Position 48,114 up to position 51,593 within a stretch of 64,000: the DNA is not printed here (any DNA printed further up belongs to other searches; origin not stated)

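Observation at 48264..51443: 1059-aa fusion: unknown N-domain + Upf1/DNA2-type SF1 helicase with coiled-coil insert + single-HKD PLD nuclease + topoisomerase-type zinc ribbon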

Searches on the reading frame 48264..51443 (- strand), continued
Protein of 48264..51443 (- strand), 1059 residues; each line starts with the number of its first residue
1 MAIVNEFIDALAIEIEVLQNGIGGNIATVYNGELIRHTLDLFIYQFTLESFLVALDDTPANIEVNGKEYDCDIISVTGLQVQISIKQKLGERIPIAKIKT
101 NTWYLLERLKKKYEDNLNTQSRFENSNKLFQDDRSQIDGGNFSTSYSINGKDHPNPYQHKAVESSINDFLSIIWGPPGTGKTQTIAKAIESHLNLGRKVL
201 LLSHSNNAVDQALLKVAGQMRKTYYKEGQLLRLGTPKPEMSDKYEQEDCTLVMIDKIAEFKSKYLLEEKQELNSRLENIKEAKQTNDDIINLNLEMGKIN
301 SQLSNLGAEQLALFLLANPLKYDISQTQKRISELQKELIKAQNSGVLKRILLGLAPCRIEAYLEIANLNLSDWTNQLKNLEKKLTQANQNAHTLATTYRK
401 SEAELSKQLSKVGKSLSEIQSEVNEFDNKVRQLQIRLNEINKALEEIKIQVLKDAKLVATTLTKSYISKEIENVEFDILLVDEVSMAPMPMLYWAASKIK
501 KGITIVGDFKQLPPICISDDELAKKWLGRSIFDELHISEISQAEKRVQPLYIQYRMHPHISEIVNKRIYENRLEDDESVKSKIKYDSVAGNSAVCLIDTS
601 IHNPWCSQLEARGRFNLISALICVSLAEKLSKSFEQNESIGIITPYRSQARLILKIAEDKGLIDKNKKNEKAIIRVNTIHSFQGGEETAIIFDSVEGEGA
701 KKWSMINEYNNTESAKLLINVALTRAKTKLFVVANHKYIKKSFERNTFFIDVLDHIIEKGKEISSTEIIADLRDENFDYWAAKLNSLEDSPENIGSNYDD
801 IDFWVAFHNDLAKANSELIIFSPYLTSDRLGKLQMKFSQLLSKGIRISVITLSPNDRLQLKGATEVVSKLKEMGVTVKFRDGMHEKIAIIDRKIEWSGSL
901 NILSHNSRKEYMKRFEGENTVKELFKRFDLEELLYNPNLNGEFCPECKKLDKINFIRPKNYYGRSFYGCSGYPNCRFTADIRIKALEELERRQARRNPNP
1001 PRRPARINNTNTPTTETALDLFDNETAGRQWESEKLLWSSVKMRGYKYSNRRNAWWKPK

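Call 50: find_encoding_contigs(protein=P0001, flank=10000, max_places=4)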
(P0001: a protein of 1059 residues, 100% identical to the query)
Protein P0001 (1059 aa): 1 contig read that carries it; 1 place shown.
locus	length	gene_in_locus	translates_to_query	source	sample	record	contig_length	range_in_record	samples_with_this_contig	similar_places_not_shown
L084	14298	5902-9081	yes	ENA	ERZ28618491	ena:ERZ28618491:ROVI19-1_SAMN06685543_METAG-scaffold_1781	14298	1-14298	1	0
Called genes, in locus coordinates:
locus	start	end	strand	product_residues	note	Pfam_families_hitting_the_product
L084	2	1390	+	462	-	?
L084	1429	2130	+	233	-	-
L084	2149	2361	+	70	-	-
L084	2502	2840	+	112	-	PF05973:Gp49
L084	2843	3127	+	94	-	PF12844:HTH_19, PF13560:HTH_31, PF01381:HTH_3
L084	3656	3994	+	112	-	PF05973:Gp49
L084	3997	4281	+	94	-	PF12844:HTH_19, PF13560:HTH_31, PF01381:HTH_3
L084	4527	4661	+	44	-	-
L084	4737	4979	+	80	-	-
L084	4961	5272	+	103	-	PF05016:ParE_toxin (weak)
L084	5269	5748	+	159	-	PF10387:DUF2442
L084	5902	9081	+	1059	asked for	PF04851:ResIII, PF13086:AAA_11, PF13245:AAA_19 (weak), PF13604:AAA_30 (weak), PF01443:Viral_helicase1 (faint), PF13087:AAA_12, PF13091:PLDc_2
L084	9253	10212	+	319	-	-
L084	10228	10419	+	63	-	-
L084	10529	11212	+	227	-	PF01746:tRNA_m1G_MT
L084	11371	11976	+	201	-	PF01205:Impact_N, PF09186:DUF1949 (weak)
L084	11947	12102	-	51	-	-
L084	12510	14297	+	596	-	?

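Call 62: predict_structure(alignment_id=A2)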
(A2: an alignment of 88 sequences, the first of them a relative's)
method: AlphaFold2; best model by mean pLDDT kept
length: 1059 residues; sequences in the alignment: 88
mean_pLDDT: 85.4   pTM: 0.68
mean pLDDT of the five models: 85.4, 84.3, 83.6, 83.3, 81.8
residues with pLDDT >= 90: 424; 70-90: 536; 50-70: 73; < 50: 26
segments of 3 or more residues with pLDDT < 50: 667-669, 997-1017
pLDDT, mean of each block of 10 residues (from residue 1): 90 86 66 79 81 72 86 79 87 81 82 90 93 93 83 87 97 93 94 96 89 91 90 85 87 88 87 90 89 91 90 90 90 89 82 84 90 91 90 91 90 87 88 90 85 92 87 91 91 94 93 85 91 89 89 94 92 92 90 95 74 77 92 86 89 83 59 82 82 87 82 88 93 94 91 95 89 66 59 67 83 91 88 85 91 85 87 91 90 90 76 85 89 90 91 90 90 90 88 64 36 44 57 83 84 85
secondary structure, 60 per line:
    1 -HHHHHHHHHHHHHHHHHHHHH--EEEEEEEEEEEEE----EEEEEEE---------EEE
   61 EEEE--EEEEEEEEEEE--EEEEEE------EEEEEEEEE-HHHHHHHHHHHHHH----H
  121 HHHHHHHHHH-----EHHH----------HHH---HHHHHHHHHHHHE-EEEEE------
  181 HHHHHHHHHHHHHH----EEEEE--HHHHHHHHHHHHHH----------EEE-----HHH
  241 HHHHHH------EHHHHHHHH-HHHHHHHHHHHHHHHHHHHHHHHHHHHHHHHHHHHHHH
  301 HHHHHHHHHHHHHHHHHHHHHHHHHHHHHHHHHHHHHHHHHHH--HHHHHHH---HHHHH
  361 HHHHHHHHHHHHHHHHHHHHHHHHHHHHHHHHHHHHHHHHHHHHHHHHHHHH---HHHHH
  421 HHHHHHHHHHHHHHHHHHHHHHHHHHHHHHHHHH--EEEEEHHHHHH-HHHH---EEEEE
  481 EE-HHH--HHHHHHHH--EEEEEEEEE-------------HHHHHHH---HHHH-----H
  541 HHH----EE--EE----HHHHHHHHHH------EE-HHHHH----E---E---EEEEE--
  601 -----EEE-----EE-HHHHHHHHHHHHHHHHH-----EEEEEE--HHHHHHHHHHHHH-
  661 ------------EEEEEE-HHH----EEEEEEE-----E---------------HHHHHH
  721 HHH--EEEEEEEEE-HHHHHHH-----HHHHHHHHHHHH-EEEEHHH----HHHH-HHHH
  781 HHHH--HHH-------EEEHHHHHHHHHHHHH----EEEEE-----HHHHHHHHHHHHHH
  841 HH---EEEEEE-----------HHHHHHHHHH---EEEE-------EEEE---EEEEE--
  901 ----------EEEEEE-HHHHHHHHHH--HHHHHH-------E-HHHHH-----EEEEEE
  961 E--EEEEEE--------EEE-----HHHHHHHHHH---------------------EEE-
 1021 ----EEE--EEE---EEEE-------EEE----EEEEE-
elements in order (helices of 4 or more, strands of 3 or more residues): H2-22 E25-37 E42-48 E58-64 E67-77 E80-85 E92-100 H102-115 H120-130 H156-167 E170-174 H181-194 E199-203 H206-219 E230-232 H238-246 H254-261 H263-343 H346-352 H356-412 H416-454 E457-461 H462-467 H469-472 E476-482 H489-496 E499-507 H521-527 H531-534 H540-543 H558-567 H577-581 E594-598 E606-608 H617-633 E639-644 H647-659 E673-678 E687-693 H715-723 E726-734 H736-742 H748-759 E761-764 H772-775 H777-784 E797-799 H800-812 E817-821 H827-842 E846-851 H863-872 E876-879 E887-890 E894-898 E911-916 H918-927 H930-935 H945-949 E955-961 E964-969 E978-980 H986-995 E1017-1019 E1025-1027 E1030-1032 E1036-1039 E1047-1049 E1054-1058

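Call 66: fold_search(model_id=the predicted structure, library=pdb)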
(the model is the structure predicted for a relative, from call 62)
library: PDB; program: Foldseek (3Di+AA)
matches with E <= 10: 1414; with E <= 0.001: 124
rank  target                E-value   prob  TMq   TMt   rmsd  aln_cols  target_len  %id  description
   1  8ftm_B                1.2e-28  1.00  0.38  0.54  19.6       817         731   18  Setx-ssRNA-ADP-SO4 complex (released 2023-10-25)
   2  8ftm_A                1.2e-28  1.00  0.39  0.56  17.8       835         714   17  Setx-ssRNA-ADP-SO4 complex (released 2023-10-25)
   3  4b3f                  3.7e-28  1.00  0.43  0.69  18.7       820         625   17  crystal structure of Ighmbp2 helicase (released 2012-09-26)
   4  8rd3_A                1.8e-27  1.00  0.43  0.69  15.7       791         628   18  Crystal structure of Saccharomyces cerevisiae Nmd4 protein bound to Upf1 helicase domain (released 2024-08-14)
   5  2wjv_A                3.9e-27  1.00  0.42  0.56  24.2       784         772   16  Crystal structure of the complex between human nonsense mediated decay factors UPF1 and UPF2 (released 2009-07-07)
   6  2xzo_A                6.5e-27  1.00  0.38  0.62  21.9       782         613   17  Upf1 helicase - RNA complex (released 2011-03-30)
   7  2xzl_A                1.5e-26  1.00  0.39  0.53  16.4       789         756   18  Upf1-RNA complex (released 2011-03-30)
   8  2xzp                  2.9e-26  1.00  0.44  0.72  22.1       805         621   16  Upf1 helicase (released 2011-03-30)
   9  4b3g_B                3.6e-26  1.00  0.44  0.74  15.4       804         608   16  crystal structure of Ighmbp2 helicase in complex with RNA (released 2012-09-26)
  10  4b3g_A                3.8e-26  1.00  0.43  0.71  20.8       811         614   17  crystal structure of Ighmbp2 helicase in complex with RNA (released 2012-09-26)
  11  2wjv_B                4.2e-26  1.00  0.42  0.57  17.1       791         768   17  Crystal structure of the complex between human nonsense mediated decay factors UPF1 and UPF2 (released 2009-07-07)
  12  8ro2_Q                7.8e-26  1.00  0.37  0.29  29.1       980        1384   13  Integrative Structure of the human intron lariat Spliceosome (ILS'') (released 2024-09-18)
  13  5eaw_A                1.3e-25  1.00  0.40  0.41  15.5       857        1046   15  Crystal structure of Dna2 nuclease-helicase (released 2015-11-18)
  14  2gjk                  1.7e-25  1.00  0.44  0.72  14.5       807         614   16  Structural and functional insights into the human Upf1 helicase core (released 2007-01-09)
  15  5eax_A                2.3e-25  1.00  0.40  0.40  15.5       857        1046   16  Crystal structure of Dna2 in complex with an ssDNA (released 2015-11-18)
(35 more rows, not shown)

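Call 74: search_protein_families(library=padloc, proteins=[L001:7983-11093:+, L011:7980-10226:+, P0066, P0117], max_evalue=0.00001)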
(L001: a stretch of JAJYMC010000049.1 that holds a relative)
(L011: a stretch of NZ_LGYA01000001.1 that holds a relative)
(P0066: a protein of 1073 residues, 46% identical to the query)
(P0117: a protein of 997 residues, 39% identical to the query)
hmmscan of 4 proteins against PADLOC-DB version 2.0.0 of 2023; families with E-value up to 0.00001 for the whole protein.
L001:7983-11093:+ (1036 aa): 6 families
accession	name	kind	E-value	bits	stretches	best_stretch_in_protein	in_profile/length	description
PDLC03920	MkoA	-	3.8e-53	179.1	1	152-756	611-1099/1112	-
PDLC03921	MkoA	-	4.2e-33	112.2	2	467-755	1293-1587/1607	-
PDLC03924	MkoC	-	3.8e-32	109.4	1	644-901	858-1105/1136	-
PDLC03922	MkoB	-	2.5e-08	31.7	1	809-919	320-442/610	-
PDLC05009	PDC-S37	-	1.6e-06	24.2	0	161-212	298-349/1550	-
PDLC04140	mad8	-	3.7e-06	24.7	1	172-324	28-173/314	mads_8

L011:7980-10226:+ (748 aa): 11 families
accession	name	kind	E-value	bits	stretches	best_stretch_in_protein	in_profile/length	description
PDLC03920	MkoA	-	1e-53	181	1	144-606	619-1098/1112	-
PDLC03924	MkoC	-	4.2e-33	112.5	2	321-680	664-1042/1136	-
PDLC03921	MkoA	-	5.4e-29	98.6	2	276-604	1243-1585/1607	-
PDLC05035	PDC-S53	-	2.8e-12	43.6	1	113-209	466-558/900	-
PDLC05009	PDC-S37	-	8.5e-12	41.7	0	327-365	937-975/1550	-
PDLC02895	DpdJ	-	2.5e-09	32.5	0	494-586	369-455/2112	DpdJ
PDLC05065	PDC-S68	-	1.4e-07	27.7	0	321-368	697-747/1221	-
PDLC01734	typeIV_RecD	-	1.4e-06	24.9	0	326-369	433-479/763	RecD_0_IVD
PDLC05064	PDC-S68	-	2e-06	23.8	0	307-367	756-825/1273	-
PDLC04140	mad8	-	2.5e-06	25.2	1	159-349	27-215/314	mads_8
PDLC04173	GajB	-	9.3e-06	22.8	0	164-208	14-57/471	-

P0066 (1073 aa): 6 families
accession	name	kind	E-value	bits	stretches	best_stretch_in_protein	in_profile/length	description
PDLC03920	MkoA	-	1e-53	181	1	177-768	631-1096/1112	-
PDLC03921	MkoA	-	6.6e-43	144.7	1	154-764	1016-1591/1607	-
PDLC03924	MkoC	-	1.8e-29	100.6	1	646-918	857-1109/1136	-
PDLC05009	PDC-S37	-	4.5e-09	32.7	1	163-456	294-570/1550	-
PDLC04140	mad8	-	2.4e-06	25.3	1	177-492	27-201/314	mads_8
PDLC03865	LmuB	-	6.4e-06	22.6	1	261-486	525-750/1007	-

P0117 (997 aa): 9 families
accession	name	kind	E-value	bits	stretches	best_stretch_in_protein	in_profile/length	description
PDLC03920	MkoA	-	4.9e-54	182.1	1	161-759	620-1103/1112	-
PDLC03924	MkoC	-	1e-40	137.8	1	562-912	777-1109/1136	-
PDLC03921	MkoA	-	1.1e-37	127.4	1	157-761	1027-1594/1607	-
PDLC01734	typeIV_RecD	-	4.2e-10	36.5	0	160-207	343-390/763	RecD_0_IVD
PDLC05009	PDC-S37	-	1.1e-08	31.4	1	160-211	297-348/1550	-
PDLC04140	mad8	-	2.9e-08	31.6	1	163-381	18-175/314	mads_8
PDLC03864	LmuB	-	5.6e-08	29.8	1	268-361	271-364/657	-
PDLC03862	LmuB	-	3.4e-07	27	0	258-348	411-501/643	-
PDLC01148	RecD_like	-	5.6e-06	22.9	0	160-203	317-360/719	RecD/Tra ATPase fused to N-terminal HHH domain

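Call 79: search_protein_families(library=phrogs, proteins=[window:48264-51443:-], max_evalue=0.01)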
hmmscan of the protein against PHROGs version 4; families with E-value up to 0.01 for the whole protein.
window:48264-51443:- (1059 aa): 4 families
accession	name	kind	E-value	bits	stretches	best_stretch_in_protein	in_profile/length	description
phrog_25411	-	unknown function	1.4e-44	153.8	2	436-751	330-614/627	-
phrog_325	-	DNA, RNA and nucleotide metabolism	1.1e-09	38.2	2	473-515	573-617/986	Dda-like helicase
phrog_4412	-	DNA, RNA and nucleotide metabolism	2.7e-08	33.6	1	469-516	415-464/743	exonuclease V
phrog_16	-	DNA, RNA and nucleotide metabolism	5.2e-06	25.9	1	133-257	257-363/986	DNA helicase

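Call 80: find_encoding_contigs(protein=P0117, flank=7000, max_places=1)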
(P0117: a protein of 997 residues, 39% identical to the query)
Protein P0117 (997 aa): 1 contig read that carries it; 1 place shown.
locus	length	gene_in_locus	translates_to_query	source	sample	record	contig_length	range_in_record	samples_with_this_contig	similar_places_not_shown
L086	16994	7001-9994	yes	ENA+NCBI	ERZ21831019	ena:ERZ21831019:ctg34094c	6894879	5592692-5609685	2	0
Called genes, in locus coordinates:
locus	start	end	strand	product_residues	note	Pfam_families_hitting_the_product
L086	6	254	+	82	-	PF14452:Multi_ubiq (weak)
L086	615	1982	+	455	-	PF00899:ThiF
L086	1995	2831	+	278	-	-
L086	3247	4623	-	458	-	PF00899:ThiF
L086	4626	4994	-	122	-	PF14462:Prok-E2_E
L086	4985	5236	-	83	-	-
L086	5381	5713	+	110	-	PF01381:HTH_3, PF13560:HTH_31 (weak)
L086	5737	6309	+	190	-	PF06114:Peptidase_M78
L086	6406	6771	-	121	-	-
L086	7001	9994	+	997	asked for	PF04851:ResIII (weak), PF13086:AAA_11, PF13604:AAA_30, PF00448:SRP54 (weak), PF13245:AAA_19, PF13087:AAA_12, PF13091:PLDc_2 (weak), PF01396:Zn_ribbon_Top1, +3 more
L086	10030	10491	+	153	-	PF14338:Mrr_N (weak)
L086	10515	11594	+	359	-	-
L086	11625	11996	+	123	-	-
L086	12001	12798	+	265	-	-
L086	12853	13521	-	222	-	PF04140:ICMT, PF04191:PEMT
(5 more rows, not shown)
